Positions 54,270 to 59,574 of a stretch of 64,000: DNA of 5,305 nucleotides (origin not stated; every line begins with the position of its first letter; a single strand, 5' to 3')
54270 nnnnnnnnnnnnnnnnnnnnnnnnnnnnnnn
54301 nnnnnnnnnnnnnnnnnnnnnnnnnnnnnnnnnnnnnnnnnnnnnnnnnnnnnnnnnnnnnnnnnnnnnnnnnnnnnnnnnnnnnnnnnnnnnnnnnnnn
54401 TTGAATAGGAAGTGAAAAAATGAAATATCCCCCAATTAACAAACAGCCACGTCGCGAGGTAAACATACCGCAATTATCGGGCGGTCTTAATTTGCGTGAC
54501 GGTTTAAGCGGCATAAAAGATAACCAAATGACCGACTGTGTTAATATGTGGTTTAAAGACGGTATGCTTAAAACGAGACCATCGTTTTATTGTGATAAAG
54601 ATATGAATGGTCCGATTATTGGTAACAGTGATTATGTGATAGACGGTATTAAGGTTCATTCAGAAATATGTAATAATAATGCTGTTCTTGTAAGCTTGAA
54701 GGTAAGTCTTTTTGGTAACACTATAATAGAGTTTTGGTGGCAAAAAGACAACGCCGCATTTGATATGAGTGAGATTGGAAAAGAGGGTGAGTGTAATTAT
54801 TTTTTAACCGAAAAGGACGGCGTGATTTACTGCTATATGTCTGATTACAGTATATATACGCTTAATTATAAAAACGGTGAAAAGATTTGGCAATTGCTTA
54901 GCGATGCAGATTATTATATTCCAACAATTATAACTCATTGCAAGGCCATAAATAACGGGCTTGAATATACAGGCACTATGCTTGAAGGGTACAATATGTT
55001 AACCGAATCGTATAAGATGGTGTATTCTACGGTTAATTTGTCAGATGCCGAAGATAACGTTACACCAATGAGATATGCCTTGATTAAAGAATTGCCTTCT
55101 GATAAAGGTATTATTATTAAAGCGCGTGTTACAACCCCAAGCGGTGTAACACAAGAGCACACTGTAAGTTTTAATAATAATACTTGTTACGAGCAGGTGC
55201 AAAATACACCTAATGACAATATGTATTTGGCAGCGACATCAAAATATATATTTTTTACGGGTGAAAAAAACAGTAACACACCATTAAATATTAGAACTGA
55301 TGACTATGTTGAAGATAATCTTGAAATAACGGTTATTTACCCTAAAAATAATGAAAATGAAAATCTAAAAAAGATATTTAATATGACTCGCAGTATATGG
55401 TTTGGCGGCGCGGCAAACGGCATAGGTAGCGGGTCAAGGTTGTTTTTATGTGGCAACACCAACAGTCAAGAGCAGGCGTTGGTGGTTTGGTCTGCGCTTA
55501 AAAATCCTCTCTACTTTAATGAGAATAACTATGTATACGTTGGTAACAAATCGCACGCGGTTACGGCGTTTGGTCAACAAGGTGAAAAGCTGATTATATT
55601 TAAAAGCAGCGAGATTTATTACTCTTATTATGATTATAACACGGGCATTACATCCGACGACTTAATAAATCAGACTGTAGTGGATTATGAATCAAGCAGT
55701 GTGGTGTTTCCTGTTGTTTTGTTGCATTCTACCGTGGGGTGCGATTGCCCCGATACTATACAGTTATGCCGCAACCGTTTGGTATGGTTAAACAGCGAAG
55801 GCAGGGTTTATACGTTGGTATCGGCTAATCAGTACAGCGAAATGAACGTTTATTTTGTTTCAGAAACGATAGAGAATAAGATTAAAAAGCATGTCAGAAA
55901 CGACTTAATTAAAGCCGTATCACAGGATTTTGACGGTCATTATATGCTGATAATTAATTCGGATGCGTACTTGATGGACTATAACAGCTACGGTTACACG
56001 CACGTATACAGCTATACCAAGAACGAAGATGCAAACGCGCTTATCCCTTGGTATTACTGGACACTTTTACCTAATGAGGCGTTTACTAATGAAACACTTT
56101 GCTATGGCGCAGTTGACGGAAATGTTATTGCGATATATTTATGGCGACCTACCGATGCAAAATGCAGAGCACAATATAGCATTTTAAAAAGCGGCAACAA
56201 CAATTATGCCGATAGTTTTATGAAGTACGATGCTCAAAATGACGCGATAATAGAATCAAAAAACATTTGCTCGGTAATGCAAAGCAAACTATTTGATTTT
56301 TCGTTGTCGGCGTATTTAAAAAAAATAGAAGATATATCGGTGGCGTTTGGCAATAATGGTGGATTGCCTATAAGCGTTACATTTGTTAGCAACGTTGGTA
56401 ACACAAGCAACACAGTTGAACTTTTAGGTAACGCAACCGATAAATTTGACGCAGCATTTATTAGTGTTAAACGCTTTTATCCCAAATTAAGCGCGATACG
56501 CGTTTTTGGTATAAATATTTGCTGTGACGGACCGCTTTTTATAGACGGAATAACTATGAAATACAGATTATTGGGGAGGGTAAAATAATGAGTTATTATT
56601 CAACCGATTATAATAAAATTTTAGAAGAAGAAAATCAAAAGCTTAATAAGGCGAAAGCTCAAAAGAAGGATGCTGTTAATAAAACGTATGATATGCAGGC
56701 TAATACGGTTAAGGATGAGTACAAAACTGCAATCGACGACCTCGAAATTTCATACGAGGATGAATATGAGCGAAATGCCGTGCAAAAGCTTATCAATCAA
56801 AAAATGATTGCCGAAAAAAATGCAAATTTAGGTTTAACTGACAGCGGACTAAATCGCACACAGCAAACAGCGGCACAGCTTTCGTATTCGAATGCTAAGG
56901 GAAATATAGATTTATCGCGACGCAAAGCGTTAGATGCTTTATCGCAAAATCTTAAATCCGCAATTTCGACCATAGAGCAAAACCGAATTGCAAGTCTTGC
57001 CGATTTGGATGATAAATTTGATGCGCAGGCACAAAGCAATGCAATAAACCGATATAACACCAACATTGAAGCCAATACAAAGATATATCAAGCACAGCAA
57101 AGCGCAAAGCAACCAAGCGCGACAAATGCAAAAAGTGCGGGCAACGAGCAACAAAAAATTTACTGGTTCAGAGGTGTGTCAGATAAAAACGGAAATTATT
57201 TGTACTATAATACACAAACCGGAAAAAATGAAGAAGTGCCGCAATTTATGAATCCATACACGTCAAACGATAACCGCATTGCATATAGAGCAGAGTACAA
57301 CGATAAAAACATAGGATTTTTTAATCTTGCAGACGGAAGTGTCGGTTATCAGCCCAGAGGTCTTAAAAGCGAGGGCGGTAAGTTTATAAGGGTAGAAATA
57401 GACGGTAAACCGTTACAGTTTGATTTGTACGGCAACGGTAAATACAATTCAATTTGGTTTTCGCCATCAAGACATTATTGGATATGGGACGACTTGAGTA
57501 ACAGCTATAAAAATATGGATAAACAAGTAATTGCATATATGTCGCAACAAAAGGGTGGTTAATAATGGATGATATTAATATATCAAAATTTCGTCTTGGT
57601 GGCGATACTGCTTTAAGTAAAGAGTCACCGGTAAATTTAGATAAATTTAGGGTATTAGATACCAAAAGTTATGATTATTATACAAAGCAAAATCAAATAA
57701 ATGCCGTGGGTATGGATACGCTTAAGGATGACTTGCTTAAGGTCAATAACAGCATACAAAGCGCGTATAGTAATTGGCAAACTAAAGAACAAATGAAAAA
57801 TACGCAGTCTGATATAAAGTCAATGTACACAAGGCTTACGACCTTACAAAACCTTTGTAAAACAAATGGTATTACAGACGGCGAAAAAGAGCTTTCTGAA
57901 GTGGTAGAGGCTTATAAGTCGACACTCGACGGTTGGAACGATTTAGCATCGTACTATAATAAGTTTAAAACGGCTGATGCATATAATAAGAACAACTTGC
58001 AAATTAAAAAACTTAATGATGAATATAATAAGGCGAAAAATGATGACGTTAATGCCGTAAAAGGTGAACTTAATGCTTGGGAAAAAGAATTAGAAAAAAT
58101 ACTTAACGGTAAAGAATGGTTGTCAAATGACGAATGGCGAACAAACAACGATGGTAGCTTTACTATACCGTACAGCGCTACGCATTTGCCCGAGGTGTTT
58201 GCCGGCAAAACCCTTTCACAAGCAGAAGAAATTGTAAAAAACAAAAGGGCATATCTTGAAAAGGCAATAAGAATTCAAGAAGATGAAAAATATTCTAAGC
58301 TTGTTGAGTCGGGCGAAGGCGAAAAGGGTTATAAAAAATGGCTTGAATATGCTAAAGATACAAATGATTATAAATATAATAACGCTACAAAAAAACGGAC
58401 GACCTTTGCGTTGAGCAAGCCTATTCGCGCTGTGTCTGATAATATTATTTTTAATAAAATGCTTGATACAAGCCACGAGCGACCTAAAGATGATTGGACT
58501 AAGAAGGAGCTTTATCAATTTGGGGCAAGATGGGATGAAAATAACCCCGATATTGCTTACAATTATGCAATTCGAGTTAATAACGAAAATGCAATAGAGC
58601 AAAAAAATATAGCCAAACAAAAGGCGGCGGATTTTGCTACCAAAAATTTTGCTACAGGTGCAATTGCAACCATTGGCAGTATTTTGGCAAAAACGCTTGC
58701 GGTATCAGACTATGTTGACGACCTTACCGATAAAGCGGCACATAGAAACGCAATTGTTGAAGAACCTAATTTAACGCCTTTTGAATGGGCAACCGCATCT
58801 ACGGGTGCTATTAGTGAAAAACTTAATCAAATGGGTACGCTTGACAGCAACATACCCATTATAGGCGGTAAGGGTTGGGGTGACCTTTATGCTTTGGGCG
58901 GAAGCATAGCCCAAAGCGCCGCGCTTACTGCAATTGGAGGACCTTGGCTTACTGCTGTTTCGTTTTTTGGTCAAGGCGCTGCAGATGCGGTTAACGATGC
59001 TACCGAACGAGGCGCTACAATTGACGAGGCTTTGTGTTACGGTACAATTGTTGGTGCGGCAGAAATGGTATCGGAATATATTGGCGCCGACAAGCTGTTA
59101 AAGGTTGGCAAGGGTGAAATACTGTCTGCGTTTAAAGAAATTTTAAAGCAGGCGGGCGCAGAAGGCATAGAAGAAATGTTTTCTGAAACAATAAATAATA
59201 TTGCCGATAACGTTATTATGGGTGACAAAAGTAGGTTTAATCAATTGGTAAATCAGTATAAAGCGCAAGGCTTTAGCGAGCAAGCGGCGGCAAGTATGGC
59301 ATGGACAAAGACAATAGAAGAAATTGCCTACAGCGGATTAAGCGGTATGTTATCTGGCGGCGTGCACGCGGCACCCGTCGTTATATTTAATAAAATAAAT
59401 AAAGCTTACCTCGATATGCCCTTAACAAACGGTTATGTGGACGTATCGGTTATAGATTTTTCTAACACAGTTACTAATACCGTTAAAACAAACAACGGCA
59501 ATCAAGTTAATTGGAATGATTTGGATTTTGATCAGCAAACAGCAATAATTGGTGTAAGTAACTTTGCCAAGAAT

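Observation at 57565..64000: An uninterrupted ORF of at least 2145 codons that the ORF track misses: a phage polyvalent protein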

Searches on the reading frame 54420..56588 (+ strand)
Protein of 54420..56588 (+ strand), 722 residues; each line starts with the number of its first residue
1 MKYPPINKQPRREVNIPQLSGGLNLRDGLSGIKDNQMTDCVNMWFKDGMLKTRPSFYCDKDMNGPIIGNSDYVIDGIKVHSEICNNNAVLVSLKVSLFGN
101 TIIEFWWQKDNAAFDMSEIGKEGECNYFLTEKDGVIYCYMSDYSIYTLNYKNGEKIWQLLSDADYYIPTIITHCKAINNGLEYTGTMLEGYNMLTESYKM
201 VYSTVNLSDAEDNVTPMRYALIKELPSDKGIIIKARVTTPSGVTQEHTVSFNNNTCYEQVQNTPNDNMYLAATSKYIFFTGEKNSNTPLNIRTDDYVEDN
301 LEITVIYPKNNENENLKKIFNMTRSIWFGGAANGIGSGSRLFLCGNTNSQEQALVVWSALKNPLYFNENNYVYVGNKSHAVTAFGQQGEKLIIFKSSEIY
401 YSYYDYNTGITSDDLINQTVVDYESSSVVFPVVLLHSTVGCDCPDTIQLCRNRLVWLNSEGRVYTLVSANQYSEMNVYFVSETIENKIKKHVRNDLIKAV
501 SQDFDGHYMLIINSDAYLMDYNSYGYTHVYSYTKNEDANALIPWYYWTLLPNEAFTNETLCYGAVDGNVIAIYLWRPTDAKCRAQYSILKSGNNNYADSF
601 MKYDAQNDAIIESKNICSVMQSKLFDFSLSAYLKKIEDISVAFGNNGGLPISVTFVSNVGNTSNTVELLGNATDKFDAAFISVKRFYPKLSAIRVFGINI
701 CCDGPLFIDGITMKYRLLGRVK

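Call 6: search_protein_families(library=pfam, proteins=[window:54420-56588:+], max_evalue=0.01)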
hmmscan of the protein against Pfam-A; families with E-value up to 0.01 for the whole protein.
window:54420-56588:+ (722 aa): 0 families

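Call 7: search_protein_families(library=phrogs, proteins=[window:54420-56588:+], max_evalue=0.001)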
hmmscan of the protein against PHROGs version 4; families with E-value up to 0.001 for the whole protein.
window:54420-56588:+ (722 aa): 0 families

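Call 73: search_solved_structures(query=window:54420-56588:+, max_evalue=1)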
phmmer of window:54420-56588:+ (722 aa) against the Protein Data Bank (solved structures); distinct sequences matched with E-value up to 1: 0.
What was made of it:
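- Tried and rejected: 722-residue neighbour: no PDB sequence hit (call 73).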

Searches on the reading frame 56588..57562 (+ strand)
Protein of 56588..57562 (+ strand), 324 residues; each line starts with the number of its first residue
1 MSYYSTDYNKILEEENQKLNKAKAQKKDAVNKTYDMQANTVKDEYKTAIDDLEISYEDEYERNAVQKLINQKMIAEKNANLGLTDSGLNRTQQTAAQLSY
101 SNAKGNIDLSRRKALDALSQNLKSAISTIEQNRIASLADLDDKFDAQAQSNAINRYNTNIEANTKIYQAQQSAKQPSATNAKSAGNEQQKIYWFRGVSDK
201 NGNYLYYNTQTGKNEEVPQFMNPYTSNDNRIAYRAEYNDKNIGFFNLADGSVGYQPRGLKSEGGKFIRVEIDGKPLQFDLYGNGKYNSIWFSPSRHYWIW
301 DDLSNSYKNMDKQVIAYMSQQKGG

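Call 6: search_protein_families(library=pfam, proteins=[window:56588-57562:+], max_evalue=0.01)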
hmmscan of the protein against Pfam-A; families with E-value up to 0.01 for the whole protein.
window:56588-57562:+ (324 aa): 0 families

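Call 7: search_protein_families(library=phrogs, proteins=[window:56588-57562:+], max_evalue=0.001)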
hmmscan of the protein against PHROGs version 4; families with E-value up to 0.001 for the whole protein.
window:56588-57562:+ (324 aa): 0 families

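Call 66: find_encoding_contigs(protein=window:56588-57562:+, flank=10000, max_places=3)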
Protein window:56588-57562:+ (324 aa): no gene with exactly this product is on record in the collection.

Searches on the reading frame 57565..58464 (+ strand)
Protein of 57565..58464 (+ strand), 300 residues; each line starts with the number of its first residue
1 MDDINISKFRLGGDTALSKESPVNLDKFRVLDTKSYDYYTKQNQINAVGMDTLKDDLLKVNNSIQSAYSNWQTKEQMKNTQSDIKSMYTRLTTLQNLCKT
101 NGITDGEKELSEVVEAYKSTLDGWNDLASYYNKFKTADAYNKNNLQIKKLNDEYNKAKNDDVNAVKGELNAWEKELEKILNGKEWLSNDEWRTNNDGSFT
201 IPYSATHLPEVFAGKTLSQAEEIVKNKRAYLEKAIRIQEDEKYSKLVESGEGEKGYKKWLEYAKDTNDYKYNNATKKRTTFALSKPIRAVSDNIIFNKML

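Call 89: search_protein_families(library=pfam, proteins=[window:57565-58464:+], max_evalue=1)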
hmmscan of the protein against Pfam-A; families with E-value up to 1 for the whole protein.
seq(300 aa): 4 families
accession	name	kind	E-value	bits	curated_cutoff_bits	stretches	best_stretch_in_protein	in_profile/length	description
PF14992.11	TMCO5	-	0.018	14.8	32.2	1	74-168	97-190/280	TMCO5 family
PF12462.13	Helicase_IV_N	-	0.056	13.8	24.5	1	147-193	82-128/163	DNA helicase IV / RNA helicase N terminal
PF16515.11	HIP1_clath_bdg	-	0.24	12.2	28.8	0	41-82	45-86/99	Clathrin-binding domain of Huntingtin-interacting protein 1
PF13304.12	AAA_21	-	0.27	11.7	27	1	106-194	92-176/304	AAA domain, putative AbiEii toxin, Type IV TA system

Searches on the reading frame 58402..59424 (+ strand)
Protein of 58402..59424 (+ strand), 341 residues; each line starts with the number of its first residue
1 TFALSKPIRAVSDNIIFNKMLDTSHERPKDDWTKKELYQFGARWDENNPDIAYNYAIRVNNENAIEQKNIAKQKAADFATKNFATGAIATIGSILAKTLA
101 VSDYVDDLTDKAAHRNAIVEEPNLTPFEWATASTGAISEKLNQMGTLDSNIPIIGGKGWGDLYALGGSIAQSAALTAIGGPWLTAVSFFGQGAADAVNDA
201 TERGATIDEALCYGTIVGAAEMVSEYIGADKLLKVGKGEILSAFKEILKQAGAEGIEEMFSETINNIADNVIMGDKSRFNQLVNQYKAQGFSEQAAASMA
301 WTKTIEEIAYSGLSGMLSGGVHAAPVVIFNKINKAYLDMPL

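Call 51: search_solved_structures(query=A3, max_evalue=10)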
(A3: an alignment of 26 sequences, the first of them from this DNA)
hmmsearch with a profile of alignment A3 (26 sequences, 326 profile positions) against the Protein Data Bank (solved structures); distinct sequences matched with E-value up to 10: 6.
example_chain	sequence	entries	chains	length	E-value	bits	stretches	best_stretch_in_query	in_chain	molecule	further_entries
9h3g_BS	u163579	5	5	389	0.049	16.1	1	19-76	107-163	Large ribosomal subunit protein uL3z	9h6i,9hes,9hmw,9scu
1pc2_A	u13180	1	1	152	0.64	12.5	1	31-92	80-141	mitochondria fission protein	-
8ip8_DB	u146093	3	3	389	0.67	12.4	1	19-72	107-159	60S ribosomal protein uL3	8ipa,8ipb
8jiv_CB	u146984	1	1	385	0.69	12.4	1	19-73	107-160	Ribosomal protein L3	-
4v3p_LC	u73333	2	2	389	0.7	12.3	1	19-73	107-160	Ribosomal protein L3 | 60S ribosomal protein L3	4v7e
9bh5_CB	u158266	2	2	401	1.3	11.5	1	20-69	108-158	Large ribosomal subunit protein uL3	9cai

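Call 57: predict_structure(alignment_id=A3)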
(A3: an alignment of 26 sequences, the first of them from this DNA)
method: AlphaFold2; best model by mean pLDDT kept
length: 326 residues; sequences in the alignment: 26
mean_pLDDT: 81.0   pTM: 0.76
mean pLDDT of the five models: 81.0, 80.0, 76.5, 71.7, 70.5
residues with pLDDT >= 90: 112; 70-90: 150; 50-70: 54; < 50: 10
segments of 3 or more residues with pLDDT < 50: 226-231
pLDDT, mean of each block of 10 residues (from residue 1): 88 92 95 90 93 93 95 90 87 90 89 92 91 82 66 76 78 85 89 87 87 73 49 53 68 79 85 92 88 72 60 55 51
secondary structure, 60 per line:
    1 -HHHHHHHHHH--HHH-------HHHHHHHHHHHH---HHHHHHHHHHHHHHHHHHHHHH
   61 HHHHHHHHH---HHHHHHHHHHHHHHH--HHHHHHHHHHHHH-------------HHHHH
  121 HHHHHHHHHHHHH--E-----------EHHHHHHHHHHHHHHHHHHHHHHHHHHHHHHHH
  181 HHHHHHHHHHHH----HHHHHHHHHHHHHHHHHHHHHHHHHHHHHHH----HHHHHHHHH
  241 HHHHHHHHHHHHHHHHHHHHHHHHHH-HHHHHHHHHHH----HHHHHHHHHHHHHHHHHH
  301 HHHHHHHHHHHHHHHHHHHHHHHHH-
elements in order: H2-11 H24-35 H39-69 H73-87 H90-102 H116-133 H149-192 H197-227 H232-266 H268-278 H283-325

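Call 60: fold_search(model_id=the predicted structure, library=pdb)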
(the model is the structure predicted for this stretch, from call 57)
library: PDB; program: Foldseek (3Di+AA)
matches with E <= 10: 155; with E <= 0.001: 0
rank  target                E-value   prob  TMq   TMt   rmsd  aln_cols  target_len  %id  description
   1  5k3g_A                8.1e-01  0.08  0.14  0.08  21.8       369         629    9  Crystals structure of Acyl-CoA oxidase-1 in Caenorhabditis elegans, Apo form-I (released 2016-08-24)
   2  5k3g_C                8.5e-01  0.08  0.14  0.09  21.4       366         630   10  Crystals structure of Acyl-CoA oxidase-1 in Caenorhabditis elegans, Apo form-I (released 2016-08-24)
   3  5k3g_B                8.9e-01  0.08  0.14  0.09  21.9       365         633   10  Crystals structure of Acyl-CoA oxidase-1 in Caenorhabditis elegans, Apo form-I (released 2016-08-24)
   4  5k3h_A                9.7e-01  0.09  0.13  0.07  22.4       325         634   11  Crystals structure of Acyl-CoA oxidase-1 in Caenorhabditis elegans, Apo form-II (released 2016-08-24)
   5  5k3h_C                9.7e-01  0.07  0.14  0.08  21.2       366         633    9  Crystals structure of Acyl-CoA oxidase-1 in Caenorhabditis elegans, Apo form-II (released 2016-08-24)
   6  5k3i_G                1.1e+00  0.07  0.14  0.09  21.6       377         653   10  Crystal structure of Acyl-CoA oxidase-1 in Caenorhabditis elegans complexed with FAD and ATP (released 2016-08-24)
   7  5k3h_D                1.3e+00  0.06  0.14  0.09  22.2       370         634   10  Crystals structure of Acyl-CoA oxidase-1 in Caenorhabditis elegans, Apo form-II (released 2016-08-24)
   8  7z6n_A                1.4e+00  0.08  0.13  0.14  22.1       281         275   13  Crystal structure of Zn2+-transporter BbZIP in a metal-stripped state (released 2022-08-10)
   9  5k3h_B                1.4e+00  0.06  0.14  0.09  22.1       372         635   10  Crystals structure of Acyl-CoA oxidase-1 in Caenorhabditis elegans, Apo form-II (released 2016-08-24)
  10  8oyf                  1.6e+00  0.07  0.16  0.16  21.3       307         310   14  Crystal structure of ASBTNM in lipidic cubic phase without substrate bound (released 2023-07-12)
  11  5k3h_F                1.6e+00  0.06  0.14  0.09  21.6       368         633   10  Crystals structure of Acyl-CoA oxidase-1 in Caenorhabditis elegans, Apo form-II (released 2016-08-24)
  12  5k3i_A                1.7e+00  0.06  0.14  0.09  21.7       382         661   10  Crystal structure of Acyl-CoA oxidase-1 in Caenorhabditis elegans complexed with FAD and ATP (released 2016-08-24)
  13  5k3g_D                1.8e+00  0.05  0.14  0.09  21.7       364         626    9  Crystals structure of Acyl-CoA oxidase-1 in Caenorhabditis elegans, Apo form-I (released 2016-08-24)
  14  9csi                  1.8e+00  0.06  0.13  0.09  22.1       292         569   12  A. baumannii MsbA Bound to Cerastecin Compound 5 (released 2024-09-04)
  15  9lni                  2.1e+00  0.15  0.21  0.28  20.7       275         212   10  Crystal structure of the de novo designed protein ZZ1 (released 2025-06-04)
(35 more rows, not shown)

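Call 67: search_protein_representatives(alignment_id=A3)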
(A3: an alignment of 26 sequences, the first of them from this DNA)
Query: 26 sequences, 326 profile positions. Proteins with E-value up to 0.001 (for the whole library): 4668; up to 1e-10: 3733; up to 1e-30: 1387. The best 150 are listed.
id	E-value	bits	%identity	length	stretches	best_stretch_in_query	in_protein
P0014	3.8e-144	496.4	-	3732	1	2-325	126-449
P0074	4.3e-144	496.2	-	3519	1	2-325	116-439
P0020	1.4e-141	488.0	-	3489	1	3-323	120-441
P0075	2.6e-141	487.1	-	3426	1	2-325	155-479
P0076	5.3e-139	479.5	-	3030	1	2-323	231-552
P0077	7.9e-139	478.9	-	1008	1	3-325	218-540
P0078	1.3e-138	478.2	-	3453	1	2-325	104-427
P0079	4.4e-138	476.4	-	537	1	3-325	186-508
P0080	3.4e-137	473.5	-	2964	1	2-326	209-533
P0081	4.4e-137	473.1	-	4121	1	2-325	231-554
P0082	7.0e-137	472.5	-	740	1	4-322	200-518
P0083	8.5e-137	472.2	-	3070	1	2-324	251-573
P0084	1.0e-136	472.0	-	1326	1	2-324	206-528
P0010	1.3e-136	471.6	-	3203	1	2-326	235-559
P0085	1.5e-135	468.1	-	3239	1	3-325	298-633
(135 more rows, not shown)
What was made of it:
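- Among the 150 best listed the match is near the N-terminus, and most are 2.5-4.4 thousand residues long (call 67).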

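Call 89: search_protein_families(library=pfam, proteins=[window:58402-59424:+], max_evalue=1)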
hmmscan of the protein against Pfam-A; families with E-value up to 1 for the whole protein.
seq(341 aa): 2 families
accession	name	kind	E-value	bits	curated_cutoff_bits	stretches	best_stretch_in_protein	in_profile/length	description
PF18827.6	LPD14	-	0.035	14.6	27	1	239-284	55-100/136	Large polyvalent protein-associated domain 14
PF18920.5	DUF5671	-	0.047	14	28.4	1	157-220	34-91/132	Domain of unknown function (DUF5671)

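Call 102: find_related_loci(query=A3, collection=viral_contigs, flank=10000)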
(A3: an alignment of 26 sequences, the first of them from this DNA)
Query A3 (326 aa) in viral_contigs; peptide patterns used: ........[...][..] (x = any residue, [..] = any of these).
42 stretches matched a pattern; 20 encode a relative of the query (tblastn E <= 1e-3); 20 distinct loci.
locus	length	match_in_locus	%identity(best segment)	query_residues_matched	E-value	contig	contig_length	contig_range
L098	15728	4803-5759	46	12-317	2e-82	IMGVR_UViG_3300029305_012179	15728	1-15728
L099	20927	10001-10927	47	6-313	6e-76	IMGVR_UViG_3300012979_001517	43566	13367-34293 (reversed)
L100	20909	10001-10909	46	12-314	5e-73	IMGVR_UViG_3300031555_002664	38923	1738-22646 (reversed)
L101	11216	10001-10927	39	12-320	3e-65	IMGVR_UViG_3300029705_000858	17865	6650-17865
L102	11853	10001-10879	41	12-303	1e-64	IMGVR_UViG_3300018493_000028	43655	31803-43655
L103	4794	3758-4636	41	12-303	2e-64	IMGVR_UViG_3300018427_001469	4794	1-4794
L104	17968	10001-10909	40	12-314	2e-60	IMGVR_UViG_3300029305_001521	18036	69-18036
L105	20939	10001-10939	40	5-320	7e-57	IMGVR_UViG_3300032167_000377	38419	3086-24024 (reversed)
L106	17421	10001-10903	40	6-311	1e-53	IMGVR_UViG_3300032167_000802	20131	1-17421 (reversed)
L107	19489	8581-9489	39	12-313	6e-53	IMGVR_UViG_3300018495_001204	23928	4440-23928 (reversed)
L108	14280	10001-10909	39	12-313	6e-53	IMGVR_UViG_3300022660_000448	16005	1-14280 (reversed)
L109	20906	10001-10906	38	12-313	3e-50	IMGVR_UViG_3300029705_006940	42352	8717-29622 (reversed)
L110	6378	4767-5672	38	12-313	3e-50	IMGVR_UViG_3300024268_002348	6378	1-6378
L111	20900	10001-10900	35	12-310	3e-43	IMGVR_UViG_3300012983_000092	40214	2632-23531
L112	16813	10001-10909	39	12-313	6e-53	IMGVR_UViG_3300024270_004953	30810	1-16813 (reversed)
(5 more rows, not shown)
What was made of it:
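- Twenty IMG/VR viral contigs carry it, nine of them 38-44 kb long (call 102). The conserved N-terminal module is found in thousands of cluster representatives and in IMG/VR viral contigs (calls 67, 102).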
